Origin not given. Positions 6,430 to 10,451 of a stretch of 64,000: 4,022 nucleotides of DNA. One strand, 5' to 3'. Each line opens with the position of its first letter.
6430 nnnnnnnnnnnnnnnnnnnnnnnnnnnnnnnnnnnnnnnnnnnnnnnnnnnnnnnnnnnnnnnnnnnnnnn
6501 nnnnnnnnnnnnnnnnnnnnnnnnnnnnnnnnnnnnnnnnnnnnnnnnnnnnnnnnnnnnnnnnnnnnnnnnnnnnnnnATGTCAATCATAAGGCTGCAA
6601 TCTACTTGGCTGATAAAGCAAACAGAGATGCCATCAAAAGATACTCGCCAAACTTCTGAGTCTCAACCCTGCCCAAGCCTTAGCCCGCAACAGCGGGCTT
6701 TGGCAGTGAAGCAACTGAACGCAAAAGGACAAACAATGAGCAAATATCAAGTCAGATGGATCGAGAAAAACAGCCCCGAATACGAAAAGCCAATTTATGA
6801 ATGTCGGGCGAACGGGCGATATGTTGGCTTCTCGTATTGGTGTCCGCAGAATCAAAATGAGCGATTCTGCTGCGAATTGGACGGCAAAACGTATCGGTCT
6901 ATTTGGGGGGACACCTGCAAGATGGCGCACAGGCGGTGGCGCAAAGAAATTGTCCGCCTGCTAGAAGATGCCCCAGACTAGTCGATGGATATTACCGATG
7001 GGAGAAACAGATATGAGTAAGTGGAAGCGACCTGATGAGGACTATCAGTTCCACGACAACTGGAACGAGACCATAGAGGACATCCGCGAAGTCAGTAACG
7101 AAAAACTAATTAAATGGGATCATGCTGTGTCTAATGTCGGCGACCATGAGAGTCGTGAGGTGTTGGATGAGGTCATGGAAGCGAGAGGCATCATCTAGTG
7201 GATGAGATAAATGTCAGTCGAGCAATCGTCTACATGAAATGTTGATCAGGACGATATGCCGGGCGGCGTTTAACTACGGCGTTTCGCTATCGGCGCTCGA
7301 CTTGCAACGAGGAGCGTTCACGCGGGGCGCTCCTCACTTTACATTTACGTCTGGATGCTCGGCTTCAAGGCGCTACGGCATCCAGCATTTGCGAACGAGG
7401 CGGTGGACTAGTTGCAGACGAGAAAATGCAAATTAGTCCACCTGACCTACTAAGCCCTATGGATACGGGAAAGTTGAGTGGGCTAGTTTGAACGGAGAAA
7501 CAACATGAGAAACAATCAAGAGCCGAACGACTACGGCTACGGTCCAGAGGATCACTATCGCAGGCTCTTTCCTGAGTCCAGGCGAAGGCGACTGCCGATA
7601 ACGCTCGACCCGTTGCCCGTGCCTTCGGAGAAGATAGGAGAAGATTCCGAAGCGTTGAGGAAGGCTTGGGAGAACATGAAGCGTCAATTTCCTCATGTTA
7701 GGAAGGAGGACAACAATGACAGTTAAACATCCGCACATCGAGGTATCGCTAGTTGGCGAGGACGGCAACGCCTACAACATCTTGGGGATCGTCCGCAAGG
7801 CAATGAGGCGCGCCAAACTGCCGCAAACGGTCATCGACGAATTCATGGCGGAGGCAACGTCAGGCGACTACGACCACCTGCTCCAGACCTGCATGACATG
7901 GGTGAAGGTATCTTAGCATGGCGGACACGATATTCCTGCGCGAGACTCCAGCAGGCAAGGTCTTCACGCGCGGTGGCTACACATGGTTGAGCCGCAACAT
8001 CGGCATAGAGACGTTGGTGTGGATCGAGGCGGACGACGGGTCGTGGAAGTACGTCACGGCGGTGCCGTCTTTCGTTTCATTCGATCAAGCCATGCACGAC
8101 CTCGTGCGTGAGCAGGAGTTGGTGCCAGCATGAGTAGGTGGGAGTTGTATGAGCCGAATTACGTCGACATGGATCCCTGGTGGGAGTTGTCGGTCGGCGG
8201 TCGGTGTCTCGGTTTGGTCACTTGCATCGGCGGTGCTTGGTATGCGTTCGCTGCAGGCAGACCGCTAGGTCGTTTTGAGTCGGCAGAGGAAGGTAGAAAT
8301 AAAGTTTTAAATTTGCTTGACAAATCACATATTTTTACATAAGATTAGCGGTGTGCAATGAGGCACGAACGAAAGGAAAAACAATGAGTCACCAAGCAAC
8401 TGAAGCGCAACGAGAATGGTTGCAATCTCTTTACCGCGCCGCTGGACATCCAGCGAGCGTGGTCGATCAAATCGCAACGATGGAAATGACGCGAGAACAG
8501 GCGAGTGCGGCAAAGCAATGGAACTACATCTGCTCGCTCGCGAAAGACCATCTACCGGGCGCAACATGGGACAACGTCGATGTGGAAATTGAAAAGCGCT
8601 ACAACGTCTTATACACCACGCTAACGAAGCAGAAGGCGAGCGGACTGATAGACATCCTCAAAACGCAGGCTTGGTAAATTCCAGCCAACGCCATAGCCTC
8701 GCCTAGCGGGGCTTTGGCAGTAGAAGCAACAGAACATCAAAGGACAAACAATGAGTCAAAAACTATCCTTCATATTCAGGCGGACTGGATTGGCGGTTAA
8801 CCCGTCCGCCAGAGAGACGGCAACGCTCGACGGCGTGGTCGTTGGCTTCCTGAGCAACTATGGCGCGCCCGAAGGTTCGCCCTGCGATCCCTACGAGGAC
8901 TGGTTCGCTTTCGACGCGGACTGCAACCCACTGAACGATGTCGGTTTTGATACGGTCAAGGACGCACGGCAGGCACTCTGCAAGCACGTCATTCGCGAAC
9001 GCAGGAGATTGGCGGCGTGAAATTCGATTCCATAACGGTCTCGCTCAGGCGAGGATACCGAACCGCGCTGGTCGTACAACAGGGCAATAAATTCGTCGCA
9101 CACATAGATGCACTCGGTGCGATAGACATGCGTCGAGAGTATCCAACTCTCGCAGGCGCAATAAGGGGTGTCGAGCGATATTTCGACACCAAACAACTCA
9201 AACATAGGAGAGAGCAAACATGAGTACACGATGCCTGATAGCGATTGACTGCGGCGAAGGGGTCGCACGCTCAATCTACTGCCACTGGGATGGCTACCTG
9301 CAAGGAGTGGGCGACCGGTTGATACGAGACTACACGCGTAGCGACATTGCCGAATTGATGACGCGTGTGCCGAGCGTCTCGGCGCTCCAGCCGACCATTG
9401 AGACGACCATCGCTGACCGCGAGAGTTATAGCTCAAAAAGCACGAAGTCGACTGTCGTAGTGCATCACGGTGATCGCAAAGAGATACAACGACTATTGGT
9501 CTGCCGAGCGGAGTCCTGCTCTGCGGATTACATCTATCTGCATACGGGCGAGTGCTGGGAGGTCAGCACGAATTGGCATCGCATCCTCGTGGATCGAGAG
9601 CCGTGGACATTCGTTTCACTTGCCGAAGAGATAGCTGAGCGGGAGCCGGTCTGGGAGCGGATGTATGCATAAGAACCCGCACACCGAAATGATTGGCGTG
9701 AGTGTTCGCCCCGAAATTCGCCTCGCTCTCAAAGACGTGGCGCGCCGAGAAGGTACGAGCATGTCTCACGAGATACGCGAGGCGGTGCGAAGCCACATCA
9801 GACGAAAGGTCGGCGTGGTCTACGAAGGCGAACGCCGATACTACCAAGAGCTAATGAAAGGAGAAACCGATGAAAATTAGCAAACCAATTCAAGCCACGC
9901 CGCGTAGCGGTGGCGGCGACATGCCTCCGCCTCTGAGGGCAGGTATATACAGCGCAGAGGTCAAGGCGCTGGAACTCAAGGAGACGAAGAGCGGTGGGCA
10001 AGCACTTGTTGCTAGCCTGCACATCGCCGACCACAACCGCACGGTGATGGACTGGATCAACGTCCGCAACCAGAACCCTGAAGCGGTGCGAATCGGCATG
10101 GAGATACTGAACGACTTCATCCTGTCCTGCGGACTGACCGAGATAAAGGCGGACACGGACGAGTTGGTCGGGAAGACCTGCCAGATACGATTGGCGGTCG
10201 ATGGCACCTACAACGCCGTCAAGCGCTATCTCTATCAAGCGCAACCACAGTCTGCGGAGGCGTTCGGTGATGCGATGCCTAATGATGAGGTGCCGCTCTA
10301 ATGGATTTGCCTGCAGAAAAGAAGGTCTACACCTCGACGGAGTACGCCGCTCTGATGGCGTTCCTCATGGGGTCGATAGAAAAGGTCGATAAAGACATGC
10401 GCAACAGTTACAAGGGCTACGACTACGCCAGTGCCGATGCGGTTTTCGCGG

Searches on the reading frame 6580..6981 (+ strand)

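Call 69: search_protein_families(library=pfam, proteins=[window:6580-6981:+], max_evalue=0.01)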
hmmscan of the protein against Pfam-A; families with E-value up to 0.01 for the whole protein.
window:6580-6981:+ (133 aa): 1 family
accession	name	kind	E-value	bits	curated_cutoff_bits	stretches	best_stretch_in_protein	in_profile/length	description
PF04153.24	NOT2_3_5_C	-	0.0079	16.7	27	0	37-94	60-118/126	NOT2/NOT3/NOT5 C-terminal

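Call 100: search_protein_families(library=phrogs, proteins=[window:6580-6981:+], max_evalue=0.001)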
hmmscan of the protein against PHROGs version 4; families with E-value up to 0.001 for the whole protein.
window:6580-6981:+ (133 aa): 0 families

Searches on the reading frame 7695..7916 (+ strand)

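Call 69: search_protein_families(library=pfam, proteins=[window:7695-7916:+], max_evalue=0.01)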
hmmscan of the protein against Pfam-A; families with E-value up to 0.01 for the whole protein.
window:7695-7916:+ (73 aa): 0 families

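Call 101: search_protein_families(library=phrogs, proteins=[window:7695-7916:+], max_evalue=0.001)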
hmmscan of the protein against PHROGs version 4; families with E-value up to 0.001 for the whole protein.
window:7695-7916:+ (73 aa): 1 family
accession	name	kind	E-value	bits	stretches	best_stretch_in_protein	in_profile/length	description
phrog_1933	-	unknown function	1.5e-22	80.2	1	8-72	5-70/71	-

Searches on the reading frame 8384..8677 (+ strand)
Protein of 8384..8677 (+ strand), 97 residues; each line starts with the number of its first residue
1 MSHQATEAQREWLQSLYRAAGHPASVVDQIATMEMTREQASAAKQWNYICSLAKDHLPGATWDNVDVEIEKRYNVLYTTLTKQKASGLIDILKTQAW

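Call 70: search_protein_families(library=pfam, proteins=[window:8384-8677:+], max_evalue=0.01)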
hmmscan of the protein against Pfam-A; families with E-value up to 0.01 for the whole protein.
window:8384-8677:+ (97 aa): 1 family
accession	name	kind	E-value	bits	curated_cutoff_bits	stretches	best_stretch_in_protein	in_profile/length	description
PF11272.13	DUF3072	-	0.00075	19.7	27.5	0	5-30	15-38/56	Protein of unknown function (DUF3072)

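Call 100: search_protein_families(library=phrogs, proteins=[window:8384-8677:+], max_evalue=0.001)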
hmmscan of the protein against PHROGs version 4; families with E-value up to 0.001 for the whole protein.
window:8384-8677:+ (97 aa): 0 families

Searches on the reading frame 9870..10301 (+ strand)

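Call 70: search_protein_families(library=pfam, proteins=[window:9870-10301:+], max_evalue=0.01)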
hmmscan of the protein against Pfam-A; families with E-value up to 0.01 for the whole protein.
window:9870-10301:+ (143 aa): 1 family
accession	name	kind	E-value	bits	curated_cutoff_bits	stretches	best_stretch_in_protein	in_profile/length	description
PF05037.18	DUF669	-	5e-05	23.9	21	1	22-119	14-121/138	Protein of unknown function (DUF669)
